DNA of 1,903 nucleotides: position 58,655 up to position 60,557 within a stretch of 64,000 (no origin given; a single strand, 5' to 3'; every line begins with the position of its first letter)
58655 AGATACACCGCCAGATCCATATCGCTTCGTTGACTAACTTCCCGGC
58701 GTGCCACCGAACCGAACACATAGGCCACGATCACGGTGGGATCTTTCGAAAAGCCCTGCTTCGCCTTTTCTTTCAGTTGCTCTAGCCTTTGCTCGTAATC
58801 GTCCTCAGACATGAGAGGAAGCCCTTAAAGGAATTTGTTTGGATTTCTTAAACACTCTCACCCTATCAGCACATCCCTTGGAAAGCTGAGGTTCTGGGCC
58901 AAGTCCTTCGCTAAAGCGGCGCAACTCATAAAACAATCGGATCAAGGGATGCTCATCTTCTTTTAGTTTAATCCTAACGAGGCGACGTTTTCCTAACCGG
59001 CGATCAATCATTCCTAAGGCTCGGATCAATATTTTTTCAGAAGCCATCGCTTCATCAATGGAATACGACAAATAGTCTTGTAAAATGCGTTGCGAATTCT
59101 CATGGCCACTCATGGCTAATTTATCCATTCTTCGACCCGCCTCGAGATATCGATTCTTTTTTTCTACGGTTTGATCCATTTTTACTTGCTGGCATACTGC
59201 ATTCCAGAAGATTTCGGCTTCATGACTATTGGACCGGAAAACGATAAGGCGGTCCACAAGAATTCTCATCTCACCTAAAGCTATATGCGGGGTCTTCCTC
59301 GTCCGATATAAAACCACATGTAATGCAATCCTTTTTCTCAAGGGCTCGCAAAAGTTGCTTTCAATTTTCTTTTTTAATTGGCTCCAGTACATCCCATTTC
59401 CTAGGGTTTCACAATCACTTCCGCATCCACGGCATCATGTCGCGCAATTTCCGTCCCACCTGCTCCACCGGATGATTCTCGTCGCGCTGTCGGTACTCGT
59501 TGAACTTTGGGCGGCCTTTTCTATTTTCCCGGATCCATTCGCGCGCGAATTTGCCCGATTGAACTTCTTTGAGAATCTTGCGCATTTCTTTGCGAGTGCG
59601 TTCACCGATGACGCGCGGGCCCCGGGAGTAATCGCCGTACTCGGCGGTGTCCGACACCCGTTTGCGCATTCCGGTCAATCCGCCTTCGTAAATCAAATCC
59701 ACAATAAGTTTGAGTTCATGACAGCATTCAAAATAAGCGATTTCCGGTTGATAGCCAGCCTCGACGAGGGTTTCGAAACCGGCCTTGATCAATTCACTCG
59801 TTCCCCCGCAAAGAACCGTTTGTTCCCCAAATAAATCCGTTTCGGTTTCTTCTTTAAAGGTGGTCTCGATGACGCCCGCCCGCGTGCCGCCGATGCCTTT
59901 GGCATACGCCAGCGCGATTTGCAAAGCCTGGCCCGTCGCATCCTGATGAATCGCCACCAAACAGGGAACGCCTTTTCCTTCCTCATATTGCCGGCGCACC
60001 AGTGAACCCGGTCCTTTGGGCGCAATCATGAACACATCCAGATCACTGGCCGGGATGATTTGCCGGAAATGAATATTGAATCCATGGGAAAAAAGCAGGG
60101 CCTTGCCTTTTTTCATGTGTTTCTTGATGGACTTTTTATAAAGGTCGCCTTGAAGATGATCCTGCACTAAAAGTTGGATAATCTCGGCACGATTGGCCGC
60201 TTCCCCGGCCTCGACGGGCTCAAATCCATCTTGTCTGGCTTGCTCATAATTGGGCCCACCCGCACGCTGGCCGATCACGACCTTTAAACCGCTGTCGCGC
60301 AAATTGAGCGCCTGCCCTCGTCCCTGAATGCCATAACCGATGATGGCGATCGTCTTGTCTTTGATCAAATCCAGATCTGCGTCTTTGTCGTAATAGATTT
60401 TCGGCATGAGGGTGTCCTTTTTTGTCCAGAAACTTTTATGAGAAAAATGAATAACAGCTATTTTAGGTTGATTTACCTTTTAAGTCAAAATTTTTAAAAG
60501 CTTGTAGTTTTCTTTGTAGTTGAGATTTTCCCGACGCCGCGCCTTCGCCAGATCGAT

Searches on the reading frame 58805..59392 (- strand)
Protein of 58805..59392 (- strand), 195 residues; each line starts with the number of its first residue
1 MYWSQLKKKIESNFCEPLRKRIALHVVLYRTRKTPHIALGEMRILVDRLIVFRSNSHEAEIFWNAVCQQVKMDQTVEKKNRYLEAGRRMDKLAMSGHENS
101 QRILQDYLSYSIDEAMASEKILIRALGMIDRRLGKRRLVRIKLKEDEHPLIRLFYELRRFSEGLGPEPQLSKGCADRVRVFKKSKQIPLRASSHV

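Call 3: search_protein_families(library=pfam, proteins=[window:58805-59392:-], max_evalue=0.01)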
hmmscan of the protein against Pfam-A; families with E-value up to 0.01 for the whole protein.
window:58805-59392:- (195 aa): 1 family
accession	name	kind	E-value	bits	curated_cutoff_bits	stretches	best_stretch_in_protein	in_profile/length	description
PF25753.1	SF0329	-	9.6e-33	114.1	27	1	3-158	2-164/165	SF0329 protein family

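Call 4: search_protein_families(library=ncbifam, proteins=[window:58805-59392:-], max_evalue=0.01)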
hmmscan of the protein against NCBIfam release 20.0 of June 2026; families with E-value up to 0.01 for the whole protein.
window:58805-59392:- (195 aa): 1 family
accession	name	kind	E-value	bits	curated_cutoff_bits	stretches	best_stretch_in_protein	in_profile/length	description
NF049912.1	SF0329_fam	subfamily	3e-33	115.4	60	1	3-158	2-161/161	SF0329 family protein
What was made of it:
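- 58805..59392 (-): Cassette A, gene 1: SF0329-family protein, 195 aa, function unknown. It starts 22 nt after the ilvC stop, and its stop overlaps the MntA start by 8 nt. PF25753 E=1e-32 and NF049912 (calls 3, 4).
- Checked: SF0329-family protein, 58805-59392: Pfam PF25753 E=1e-32; NCBIfam NF049912 115 bits against a cutoff of 60 (calls 3, 4).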

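Call 5: search_protein_families(library=padloc, proteins=[window:58805-59392:-], max_evalue=0.1)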
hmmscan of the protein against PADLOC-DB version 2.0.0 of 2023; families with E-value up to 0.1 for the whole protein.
window:58805-59392:- (195 aa): 0 families

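Call 42: find_homologous_proteins(query=window:58805-59392:-)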
Query window:58805-59392:- (195 aa): 4 proteins with E <= 0.001 among 95 candidates.
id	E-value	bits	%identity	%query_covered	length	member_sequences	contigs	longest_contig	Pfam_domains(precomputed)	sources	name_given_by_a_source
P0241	6.3e-123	426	100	100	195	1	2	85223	PF25753.2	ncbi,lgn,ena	-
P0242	4.6e-12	64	33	84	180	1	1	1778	PF25753.2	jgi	jgi:hypothetical protein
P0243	1.2e-10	60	49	37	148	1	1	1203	PF25753.2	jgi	jgi:hypothetical protein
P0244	1.4e-8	53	31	80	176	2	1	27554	PF25753.2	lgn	-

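Call 52: search_protein_representatives(protein=window:58805-59392:-)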
Query: 195 residues. Proteins with E-value up to 0.001 (for the whole library): 576; up to 1e-10: 116; up to 1e-30: 1. The best 150 are listed.
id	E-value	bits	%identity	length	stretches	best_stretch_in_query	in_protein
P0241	2.0e-123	425.7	100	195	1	1-195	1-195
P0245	3.5e-19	86.0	39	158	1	1-158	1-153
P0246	4.1e-18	82.5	38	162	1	1-158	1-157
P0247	6.1e-18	82.0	37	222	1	1-162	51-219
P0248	6.7e-18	81.8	38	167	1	1-164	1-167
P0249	3.3e-17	79.5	35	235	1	1-167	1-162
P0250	1.4e-16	77.5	39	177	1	1-164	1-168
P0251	2.2e-16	76.8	37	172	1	3-163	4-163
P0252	3.6e-16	76.2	36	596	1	1-171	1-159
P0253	3.8e-16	76.1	36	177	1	1-164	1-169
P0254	5.0e-16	75.7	37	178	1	2-162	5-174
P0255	5.2e-16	75.7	40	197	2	102-165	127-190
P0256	8.4e-16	75.0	35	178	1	1-167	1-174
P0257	1.5e-15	74.2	44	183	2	101-164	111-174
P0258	6.1e-15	72.2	36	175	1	1-163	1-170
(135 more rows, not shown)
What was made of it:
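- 58805..59392 (-): Divergent member: the best of 576 HMMER hits is 39% identical (call 52).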

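Call 54: find_encoding_contigs(protein=P0244, flank=5000, max_places=3)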
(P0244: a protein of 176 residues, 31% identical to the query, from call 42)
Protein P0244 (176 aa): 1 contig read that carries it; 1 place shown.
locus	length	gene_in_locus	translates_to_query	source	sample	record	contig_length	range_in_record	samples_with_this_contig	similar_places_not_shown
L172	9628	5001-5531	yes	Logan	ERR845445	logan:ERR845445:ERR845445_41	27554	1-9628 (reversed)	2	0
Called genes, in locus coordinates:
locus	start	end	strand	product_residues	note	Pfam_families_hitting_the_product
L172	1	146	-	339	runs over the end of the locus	-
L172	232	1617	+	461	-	PF00083:Sugar_tr, PF07690:MFS_1, PF13347:MFS_2 (weak), PF07690:MFS_1, PF00083:Sugar_tr (weak)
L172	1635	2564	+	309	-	PF02423:OCD_Mu_crystall, PF01488:Shikimate_DH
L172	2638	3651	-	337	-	-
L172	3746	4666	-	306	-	PF13280:WYL (faint)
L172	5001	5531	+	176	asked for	PF25753:SF0329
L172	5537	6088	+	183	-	-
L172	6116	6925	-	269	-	PF08861:DUF1828, PF08862:DUF1829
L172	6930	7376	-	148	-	PF22398:DUF6978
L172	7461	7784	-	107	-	PF03992:ABM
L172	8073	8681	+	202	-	PF27443:IsaB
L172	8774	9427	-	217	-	-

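Call 63: search_solved_structures(query=A5, max_evalue=1)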
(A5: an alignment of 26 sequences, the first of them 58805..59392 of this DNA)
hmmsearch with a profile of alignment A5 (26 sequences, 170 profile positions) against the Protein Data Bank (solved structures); distinct sequences matched with E-value up to 1: 0.

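Call 65: predict_structure(alignment_id=A5)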
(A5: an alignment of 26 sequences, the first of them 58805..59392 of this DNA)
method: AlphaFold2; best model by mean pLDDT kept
length: 195 residues; sequences in the alignment: 26
mean_pLDDT: 89.3   pTM: 0.82
mean pLDDT of the five models: 89.3, 88.6, 88.6, 88.6, 88.0
residues with pLDDT >= 90: 151; 70-90: 19; 50-70: 18; < 50: 7
segments of 3 or more residues with pLDDT < 50: 183-186
pLDDT, mean of each block of 10 residues (from residue 1): 92 97 94 83 96 93 94 96 93 89 96 97 98 98 96 98 95 60 50 52
secondary structure, 60 per line:
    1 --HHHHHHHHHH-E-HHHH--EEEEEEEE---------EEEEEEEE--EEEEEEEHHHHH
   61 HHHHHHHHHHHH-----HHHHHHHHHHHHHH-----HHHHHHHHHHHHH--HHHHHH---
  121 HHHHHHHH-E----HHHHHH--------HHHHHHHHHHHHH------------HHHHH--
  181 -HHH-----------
elements in order: H3-12 H16-19 E22-29 E39-46 E49-55 H56-72 H78-91 H97-109 H112-117 H121-128 H135-140 H149-161 H174-178

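Call 70: fold_search(model_id=the predicted structure, library=pdb)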
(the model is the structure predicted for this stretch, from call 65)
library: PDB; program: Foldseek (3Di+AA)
matches with E <= 10: 153; with E <= 0.001: 0
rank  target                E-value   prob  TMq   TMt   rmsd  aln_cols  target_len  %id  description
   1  8zak_B                1.6e+00  0.04  0.16  0.13  21.0       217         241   12  Crystal structure of the channel protein CorA from Campylobacter jejuni in complex with Ni2+ (released 2024-06-19)
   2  8zah_A                1.7e+00  0.04  0.16  0.13  21.2       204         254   11  Crystal structure of the channel protein CorA from Campylobacter jejuni (released 2024-06-19)
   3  8zak_A                1.8e+00  0.04  0.16  0.13  21.2       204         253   12  Crystal structure of the channel protein CorA from Campylobacter jejuni in complex with Ni2+ (released 2024-06-19)
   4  7e8r                  2.2e+00  0.15  0.18  0.11  10.6        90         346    4  EcoT38I restriction endonuclease (released 2022-03-02)
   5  1x49_MODEL_1_A        2.2e+00  0.09  0.13  0.22  10.3        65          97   12  Solution structure of the first DSRM domain in Interferon-induced, double-stranded RNA-activated protein kinas (released 2005-11-14)
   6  7v6c_B                2.5e+00  0.04  0.18  0.15  18.4       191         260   14  Structure of the Dicer-2-R2D2 heterodimer bound to small RNA duplex (released 2022-03-23)
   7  4g59_B                2.8e+00  0.06  0.13  0.15  11.8        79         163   16  Crystal structure of the murine cytomegalovirus MHC-I homolog m152 with ligand RAE-1 gamma (released 2012-12-19)
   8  6ozr_A                2.9e+00  0.13  0.18  0.15  12.7       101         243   10  Crystal structure of Mus musculus (Mm) Endonuclease V in complex with a 23mer RNA oligo containing an inosine after a  (released 2019-09-04)
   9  2vhi_E                3.4e+00  0.13  0.15  0.09   5.9        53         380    9  Crystal structure of a pyrimidine degrading enzyme from Drosophila melanogaster (released 2008-03-25)
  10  5eoy_A                3.6e+00  0.03  0.14  0.08  20.9       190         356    7  Pseudomonas aeruginosa SeMet-PilM bound to ADP (released 2016-04-27)
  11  9y4s_G                3.6e+00  0.02  0.12  0.08  18.6       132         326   11  Crystal structure of DNA integrity scanning protein (DisA) from Mycobacterium tuberculosis in complex with cyclic di-A (released 2025-09-17)
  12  2vhi_H                3.8e+00  0.13  0.15  0.10   5.9        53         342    9  Crystal structure of a pyrimidine degrading enzyme from Drosophila melanogaster (released 2008-03-25)
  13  2iad_B                4.0e+00  0.51  0.18  0.17   1.8        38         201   18  CLASS II MHC I-AD IN COMPLEX WITH AN INFLUENZA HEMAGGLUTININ PEPTIDE 126-138 (released 1998-11-18)
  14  9hcg_c                4.0e+00  0.09  0.14  0.10   6.3        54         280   20  Mouse mitoribosome large subunit assembly intermediate bound to NSUN4, METRF4, MRM2, GTPBP7 and MALSU1-L0R8F8-mt-ACP c (released 2025-06-18)
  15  2khx_MODEL_1_A        4.0e+00  0.08  0.15  0.28   6.3        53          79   11  Drosha double-stranded RNA binding motif (released 2010-02-23)
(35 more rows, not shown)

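Call 76: find_encoding_contigs(protein=P0242, flank=2000, max_places=3)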
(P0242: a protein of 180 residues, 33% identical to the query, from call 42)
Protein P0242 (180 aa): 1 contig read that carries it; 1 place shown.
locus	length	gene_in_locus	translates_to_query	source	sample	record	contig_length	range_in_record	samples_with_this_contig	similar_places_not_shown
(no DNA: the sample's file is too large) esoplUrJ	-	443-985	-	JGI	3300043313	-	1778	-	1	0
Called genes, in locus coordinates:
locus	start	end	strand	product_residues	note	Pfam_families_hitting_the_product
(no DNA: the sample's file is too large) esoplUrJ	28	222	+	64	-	-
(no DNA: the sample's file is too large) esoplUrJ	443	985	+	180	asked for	PF25753:SF0329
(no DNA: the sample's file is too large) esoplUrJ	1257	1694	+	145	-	-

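Call 77: find_encoding_contigs(protein=P0243, flank=2000, max_places=3)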
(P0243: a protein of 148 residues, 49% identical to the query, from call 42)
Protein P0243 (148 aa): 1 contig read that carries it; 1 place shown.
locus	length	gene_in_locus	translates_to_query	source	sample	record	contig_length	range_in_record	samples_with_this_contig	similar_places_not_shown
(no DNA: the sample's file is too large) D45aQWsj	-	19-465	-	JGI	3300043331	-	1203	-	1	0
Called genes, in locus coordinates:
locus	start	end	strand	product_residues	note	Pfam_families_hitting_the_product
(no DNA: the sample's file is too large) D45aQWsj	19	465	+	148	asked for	PF25753:SF0329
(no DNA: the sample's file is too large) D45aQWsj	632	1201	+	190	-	?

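Call 78: search_dna_similar(query=P0253, collection=plasmids, mode=protein, max_evalue=0.001, max_rows=12)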
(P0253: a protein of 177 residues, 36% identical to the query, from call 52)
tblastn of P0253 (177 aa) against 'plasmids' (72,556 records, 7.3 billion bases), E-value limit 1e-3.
Records with a match: 12; places in all: 12; records where one place covers at least 80% of the query: 12.
Best place of each record, by identity: <60% 12.
By first word of the organism name: Priestia 7; Subdoligranulum 2; Niallia 1; Bacillus 1; Peptoclostridium 1.
By predicted mobility (MOB-suite, as given by PLSDB): non-mobilizable 8; mobilizable 4.
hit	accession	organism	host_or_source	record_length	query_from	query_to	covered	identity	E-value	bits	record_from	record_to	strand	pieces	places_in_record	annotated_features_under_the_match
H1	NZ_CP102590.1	Niallia taxi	-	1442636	1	168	95%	34.6%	7e-21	96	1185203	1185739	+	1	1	none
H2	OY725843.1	Subdoligranulum variabile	-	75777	3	170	95%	32.6%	3e-15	79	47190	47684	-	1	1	record has no annotation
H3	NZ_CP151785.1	Priestia megaterium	whole organism,soil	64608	1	173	98%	30.3%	2e-17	86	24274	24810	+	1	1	hypothetical protein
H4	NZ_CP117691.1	Priestia megaterium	ginseng,Single cell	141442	1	173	98%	30.3%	5e-17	84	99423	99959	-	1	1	hypothetical protein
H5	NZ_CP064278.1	Priestia megaterium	cell culture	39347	1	169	95%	30.5%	1e-15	81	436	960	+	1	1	hypothetical protein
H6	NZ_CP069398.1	Priestia megaterium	Homo sapiens,Pure culture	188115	1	174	98%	29.6%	9e-18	87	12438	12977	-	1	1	hypothetical protein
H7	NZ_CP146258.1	Priestia megaterium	Nicotiana tabacum L.,Cell ...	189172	1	173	98%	29.2%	1e-16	84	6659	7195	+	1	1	hypothetical protein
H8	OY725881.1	Subdoligranulum variabile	-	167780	4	170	94%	30.2%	2e-9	62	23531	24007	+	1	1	record has no annotation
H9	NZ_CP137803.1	Priestia megaterium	Bacillus megaterium assembly,Arshan ...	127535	1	173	98%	28.8%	4e-16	82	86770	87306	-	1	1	hypothetical protein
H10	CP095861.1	Bacillus sp. H8-1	Lettuce,cell culture,soil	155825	1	169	95%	29.4%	3e-16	82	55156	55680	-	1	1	hypothetical protein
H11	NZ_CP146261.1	Priestia megaterium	Nicotiana tabacum L.,Cell ...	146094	1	170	96%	28.6%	1e-15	81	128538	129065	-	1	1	hypothetical protein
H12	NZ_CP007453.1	Peptoclostridium acidaminophilum DSM 3953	black mud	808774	1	163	92%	23.9%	2e-8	60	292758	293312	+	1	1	hypothetical protein | DNA topoisomerase 3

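Call 79: search_dna_similar(query=P0253, collection=phages, mode=protein, max_evalue=0.001, max_rows=12)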
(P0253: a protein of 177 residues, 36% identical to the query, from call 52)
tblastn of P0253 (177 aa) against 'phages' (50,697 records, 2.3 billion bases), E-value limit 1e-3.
Records with a match: 1; places in all: 1; records where one place covers at least 80% of the query: 1.
Best place of each record, by identity: <60% 1.
By first word of the organism name: Bacteriophage 1.
By host as written in the record: - 1.
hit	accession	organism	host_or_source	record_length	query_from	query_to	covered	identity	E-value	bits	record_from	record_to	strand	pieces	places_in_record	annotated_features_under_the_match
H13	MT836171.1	Bacteriophage sp.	human fecal samples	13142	3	170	95%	33.1%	1e-13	73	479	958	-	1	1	record has no annotation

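Call 80: get_annotated_region(hit=H3, flank=4000)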
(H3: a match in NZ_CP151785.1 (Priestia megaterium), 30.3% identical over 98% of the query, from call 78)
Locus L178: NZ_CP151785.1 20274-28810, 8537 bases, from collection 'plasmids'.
description: Priestia megaterium strain IMGN6 plasmid unnamed5, complete sequence
organism: Priestia megaterium (NCBI taxid 1404)
taxonomy: Bacteria; Bacillota; Bacilli; Bacillales; Bacillaceae; Priestia; Priestia megaterium
host: -; source: whole organism,soil; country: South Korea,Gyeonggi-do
typing (MOB-suite, as given by PLSDB): non-mobilizable; replicon rep_cluster_385
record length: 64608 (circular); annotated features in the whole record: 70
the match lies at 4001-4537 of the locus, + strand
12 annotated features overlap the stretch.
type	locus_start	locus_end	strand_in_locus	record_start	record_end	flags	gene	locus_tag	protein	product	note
CDS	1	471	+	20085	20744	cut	-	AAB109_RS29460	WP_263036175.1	DUF3885 domain-containing protein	-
CDS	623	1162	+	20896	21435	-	-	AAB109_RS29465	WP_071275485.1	hypothetical protein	-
CDS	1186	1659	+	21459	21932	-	-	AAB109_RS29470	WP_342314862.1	hypothetical protein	-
CDS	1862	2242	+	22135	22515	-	-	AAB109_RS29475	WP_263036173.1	DUF5412 domain-containing protein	-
CDS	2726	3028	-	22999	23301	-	-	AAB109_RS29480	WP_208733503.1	hypothetical protein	-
CDS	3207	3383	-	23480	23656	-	-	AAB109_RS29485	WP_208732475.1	hypothetical protein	-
CDS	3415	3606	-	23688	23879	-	-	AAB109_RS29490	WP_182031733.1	hypothetical protein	-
CDS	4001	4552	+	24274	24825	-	-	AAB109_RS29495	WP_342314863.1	hypothetical protein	-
CDS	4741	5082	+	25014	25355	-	-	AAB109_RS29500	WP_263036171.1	hypothetical protein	-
CDS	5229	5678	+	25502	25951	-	-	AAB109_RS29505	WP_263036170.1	hypothetical protein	-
CDS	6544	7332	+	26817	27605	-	mreC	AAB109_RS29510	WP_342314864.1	rod shape-determining protein MreC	GO:0008360 - regulation of cell shape [Evidence IEA]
CDS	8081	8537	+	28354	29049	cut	-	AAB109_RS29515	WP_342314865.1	response regulator transcription factor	GO:0000160 - phosphorelay signal transduction system [Evidence IEA]; GO:0006355 - regulation of DNA-templated ...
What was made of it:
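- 58805..59392 (-): Stands alone in other genomes (calls 54, 76, 77, 80).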

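Call 96: fold_search(model_id=the predicted structure, library=viral)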
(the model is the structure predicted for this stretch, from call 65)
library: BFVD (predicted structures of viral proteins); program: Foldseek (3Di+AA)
matches with E <= 10: 323; with E <= 0.001: 0
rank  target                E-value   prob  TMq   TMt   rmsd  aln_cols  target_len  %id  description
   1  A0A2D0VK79            4.2e-01  0.44  0.16  0.35  13.2        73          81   11  Uncharacterized protein [Proteus phage PM 116]
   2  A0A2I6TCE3            4.2e-01  0.21  0.25  0.20  19.6       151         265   11  (no name in the UniProt tables at hand)
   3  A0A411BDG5            5.7e-01  0.80  0.19  0.54   9.2        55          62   11  (no name in the UniProt tables at hand)
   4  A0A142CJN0            5.7e-01  0.63  0.19  0.22   3.8        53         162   11  (no name in the UniProt tables at hand)
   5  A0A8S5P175            6.7e-01  0.47  0.17  0.12   6.3        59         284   14  Uncharacterized protein [Myoviridae sp. ctLnO19]
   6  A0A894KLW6            8.3e-01  0.15  0.18  0.27  13.1       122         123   11  Small TMD protein [Gordis virus]
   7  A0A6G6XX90            8.8e-01  0.54  0.18  0.53  10.7        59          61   15  (no name in the UniProt tables at hand)
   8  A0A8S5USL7            8.8e-01  0.05  0.14  0.13  17.7       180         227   13  Uncharacterized protein [Myoviridae sp. ctijX18]
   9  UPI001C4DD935         8.8e-01  0.05  0.15  0.05  22.0       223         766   12  (no name look-up for this kind of identifier)
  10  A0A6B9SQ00            9.3e-01  0.54  0.17  0.55   8.2        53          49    9  (no name in the UniProt tables at hand)
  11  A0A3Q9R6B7            1.0e+00  0.66  0.20  0.58  10.4        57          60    9  (no name in the UniProt tables at hand)
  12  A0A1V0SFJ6            1.0e+00  0.16  0.22  0.09   9.2       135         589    9  Uncharacterized protein [Hokovirus HKV1]
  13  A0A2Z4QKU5            1.0e+00  0.14  0.16  0.05  11.0        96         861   14  RNA replicase [Craigies Hill virus]
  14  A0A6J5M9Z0            1.1e+00  0.51  0.15  0.43   2.8        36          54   14  Uncharacterized protein [uncultured Caudovirales phage]
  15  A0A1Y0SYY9            1.1e+00  0.18  0.15  0.20  12.3        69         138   12  Uncharacterized protein [Pseudomonas phage Phabio]
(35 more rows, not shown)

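Call 97: search_protein_families(library=phrogs, proteins=[window:58805-59392:-], max_evalue=0.01)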
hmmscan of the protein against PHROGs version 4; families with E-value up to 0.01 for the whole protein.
window:58805-59392:- (195 aa): 0 families

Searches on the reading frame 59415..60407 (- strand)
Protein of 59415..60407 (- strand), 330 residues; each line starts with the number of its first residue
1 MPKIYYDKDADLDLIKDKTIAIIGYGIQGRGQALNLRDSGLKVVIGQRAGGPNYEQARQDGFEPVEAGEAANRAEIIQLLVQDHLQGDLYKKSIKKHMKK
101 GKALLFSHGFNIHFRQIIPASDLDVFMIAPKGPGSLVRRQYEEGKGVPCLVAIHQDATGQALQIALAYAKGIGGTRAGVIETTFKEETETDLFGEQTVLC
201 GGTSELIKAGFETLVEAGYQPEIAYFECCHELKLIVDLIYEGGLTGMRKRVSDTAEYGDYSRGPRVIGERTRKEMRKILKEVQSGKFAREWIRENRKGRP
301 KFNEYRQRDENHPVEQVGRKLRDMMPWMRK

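Call 3: search_protein_families(library=pfam, proteins=[window:59415-60407:-], max_evalue=0.01)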
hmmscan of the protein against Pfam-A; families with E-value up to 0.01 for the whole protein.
window:59415-60407:- (330 aa): 6 families
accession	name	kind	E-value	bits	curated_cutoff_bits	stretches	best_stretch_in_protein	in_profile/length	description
PF07991.19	KARI_N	-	7.5e-71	237.5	20.6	1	15-178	2-165/165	Acetohydroxy acid isomeroreductase, NADPH-binding domain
PF01450.25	KARI_C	-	2.8e-69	232.5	29.1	1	184-327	1-144/144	Ketol-acid reductoisomerase, C-terminal domain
PF03807.23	F420_oxidored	-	0.00032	21.7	21.6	1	19-92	1-78/94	NADP oxidoreductase coenzyme F420-dependent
PF03446.21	NAD_binding_2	-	0.00043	20.8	21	1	19-104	1-89/161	NAD binding domain of 6-phosphogluconate dehydrogenase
PF02826.25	2-Hacid_dh_C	-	0.00054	19.8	25.1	1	13-102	32-121/178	D-isomer specific 2-hydroxyacid dehydrogenase, NAD binding domain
PF00670.27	AdoHcyase_NAD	-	0.0008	20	27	1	14-77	20-82/162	S-adenosyl-L-homocysteine hydrolase, NAD binding domain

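Call 4: search_protein_families(library=ncbifam, proteins=[window:59415-60407:-], max_evalue=0.01)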
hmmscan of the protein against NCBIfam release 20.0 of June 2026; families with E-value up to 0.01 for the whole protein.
window:59415-60407:- (330 aa): 6 families
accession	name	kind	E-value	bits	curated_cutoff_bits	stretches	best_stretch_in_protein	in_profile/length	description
NF004017.0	PRK05479.1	equivalog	1.8e-166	552.9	336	1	2-329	2-329/337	ketol-acid reductoisomerase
NF009940.0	PRK13403.1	equivalog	8e-144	478.6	406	1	3-329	2-327/335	ketol-acid reductoisomerase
TIGR00465.1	ilvC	equivalog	1.1e-136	454.9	226.15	1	15-328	1-313/314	ketol-acid reductoisomerase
NF003557.0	PRK05225.1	equivalog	2.8e-60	204.2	713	2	11-201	31-227/491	ketol-acid reductoisomerase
TIGR00936.1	ahcY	equivalog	1.8e-05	23.8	497.6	1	14-101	202-285/416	adenosylhomocysteinase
NF004005.0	PRK05476.2-3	equivalog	2.3e-05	23.4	275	1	14-106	205-293/418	adenosylhomocysteinase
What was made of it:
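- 59415..60407 (-): ilvC (ketol-acid reductoisomerase). Backbone gene and upstream anchor. NCBIfam TIGR00465 455 bits; KARI_N and KARI_C (calls 3, 4).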
